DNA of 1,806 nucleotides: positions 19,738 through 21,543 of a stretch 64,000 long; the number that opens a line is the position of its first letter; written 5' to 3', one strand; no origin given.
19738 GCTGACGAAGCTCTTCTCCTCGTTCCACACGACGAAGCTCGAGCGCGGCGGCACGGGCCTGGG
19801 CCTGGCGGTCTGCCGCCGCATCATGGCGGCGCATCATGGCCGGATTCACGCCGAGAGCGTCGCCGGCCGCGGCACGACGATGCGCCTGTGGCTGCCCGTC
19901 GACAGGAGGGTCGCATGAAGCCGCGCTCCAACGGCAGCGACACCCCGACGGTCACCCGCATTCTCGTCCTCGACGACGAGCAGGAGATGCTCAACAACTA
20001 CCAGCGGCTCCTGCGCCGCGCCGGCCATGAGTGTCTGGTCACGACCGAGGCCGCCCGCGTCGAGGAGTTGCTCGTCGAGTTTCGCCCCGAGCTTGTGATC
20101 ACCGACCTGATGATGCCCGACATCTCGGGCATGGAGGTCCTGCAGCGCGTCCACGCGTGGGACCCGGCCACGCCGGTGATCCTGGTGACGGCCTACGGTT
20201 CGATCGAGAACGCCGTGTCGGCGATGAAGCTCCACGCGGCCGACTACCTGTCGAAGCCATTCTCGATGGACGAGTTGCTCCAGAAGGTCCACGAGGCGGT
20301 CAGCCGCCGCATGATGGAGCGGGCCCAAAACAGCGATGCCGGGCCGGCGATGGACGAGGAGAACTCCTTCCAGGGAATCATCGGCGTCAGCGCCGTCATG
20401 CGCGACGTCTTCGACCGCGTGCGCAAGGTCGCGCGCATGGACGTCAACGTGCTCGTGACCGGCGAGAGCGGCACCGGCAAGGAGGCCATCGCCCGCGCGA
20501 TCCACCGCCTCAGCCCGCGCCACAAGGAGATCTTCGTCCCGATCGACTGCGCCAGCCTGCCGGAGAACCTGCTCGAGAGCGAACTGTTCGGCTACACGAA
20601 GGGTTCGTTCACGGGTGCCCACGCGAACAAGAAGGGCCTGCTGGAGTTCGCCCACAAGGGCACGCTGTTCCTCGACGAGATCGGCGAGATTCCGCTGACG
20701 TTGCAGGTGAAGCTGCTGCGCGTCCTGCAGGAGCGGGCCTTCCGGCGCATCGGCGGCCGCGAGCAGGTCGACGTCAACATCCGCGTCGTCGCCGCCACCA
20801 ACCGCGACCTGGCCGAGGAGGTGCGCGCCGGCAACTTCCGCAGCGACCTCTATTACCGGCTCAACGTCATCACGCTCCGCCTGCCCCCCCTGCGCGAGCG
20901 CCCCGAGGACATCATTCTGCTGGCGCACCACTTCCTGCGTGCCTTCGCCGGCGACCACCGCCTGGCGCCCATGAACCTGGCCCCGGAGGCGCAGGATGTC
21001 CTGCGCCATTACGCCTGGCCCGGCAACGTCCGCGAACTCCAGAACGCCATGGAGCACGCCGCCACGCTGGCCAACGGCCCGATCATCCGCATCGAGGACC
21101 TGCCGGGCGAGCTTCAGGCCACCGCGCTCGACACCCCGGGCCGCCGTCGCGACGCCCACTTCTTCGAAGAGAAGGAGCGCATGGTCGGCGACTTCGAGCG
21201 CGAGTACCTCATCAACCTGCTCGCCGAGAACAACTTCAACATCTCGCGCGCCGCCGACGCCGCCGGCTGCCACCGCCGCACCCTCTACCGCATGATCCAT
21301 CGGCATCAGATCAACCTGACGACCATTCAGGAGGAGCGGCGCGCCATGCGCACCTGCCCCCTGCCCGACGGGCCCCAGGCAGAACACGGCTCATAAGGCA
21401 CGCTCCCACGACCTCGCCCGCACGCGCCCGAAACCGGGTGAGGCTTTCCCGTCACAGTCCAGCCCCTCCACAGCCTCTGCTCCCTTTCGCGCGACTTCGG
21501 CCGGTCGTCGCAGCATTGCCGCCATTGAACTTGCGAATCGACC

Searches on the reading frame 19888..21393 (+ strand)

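Call 22: search_protein_families(library=pfam, proteins=[window:19888-21393:+], max_evalue=0.001)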
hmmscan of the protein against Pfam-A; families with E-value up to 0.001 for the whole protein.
window:19888-21393:+ (502 aa): 12 families
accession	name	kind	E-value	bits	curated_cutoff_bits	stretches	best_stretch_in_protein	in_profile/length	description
PF00158.32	Sigma54_activat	-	1.1e-71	240.4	20.2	1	164-330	1-167/168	Sigma-54 interaction domain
PF00072.30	Response_reg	-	3.1e-27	95.4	30.2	1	25-134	1-110/111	Response regulator receiver domain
PF25601.1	AAA_lid_14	-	8.1e-26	90.1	27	1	336-415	1-80/87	AAA+ ATPase lid domain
PF14532.12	Sigma54_activ_2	-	1.5e-24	87.2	25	1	165-335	1-138/138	Sigma-54 interaction domain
PF07728.20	AAA_5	-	5e-08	33.5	22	1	187-306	1-123/139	AAA domain (dynein-related subfamily)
PF02954.25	HTH_8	-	3.4e-07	30.3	22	1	435-468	4-37/42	Bacterial regulatory protein, Fis family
PF01078.27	Mg_chelatase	-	8e-06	25.8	20.3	0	243-305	93-157/207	Magnesium chelatase, subunit ChlI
PF13191.12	AAA_16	-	3.2e-05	24.9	32.6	1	172-227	13-64/167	AAA ATPase domain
PF20030.5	bpMoxR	-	0.00036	20.1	27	0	186-311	32-150/205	MoxR domain in the MoxR-vWA-beta-propeller ternary systems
PF06490.17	FleQ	-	0.00037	21.2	22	1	24-137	1-106/108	Flagellar regulatory protein FleQ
PF13384.12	HTH_23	-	0.00055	20.1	24.6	0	442-473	11-41/50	Homeodomain-like domain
PF07724.20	AAA_2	-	0.00089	19.8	27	0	186-312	4-131/166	AAA domain (Cdc48 subfamily)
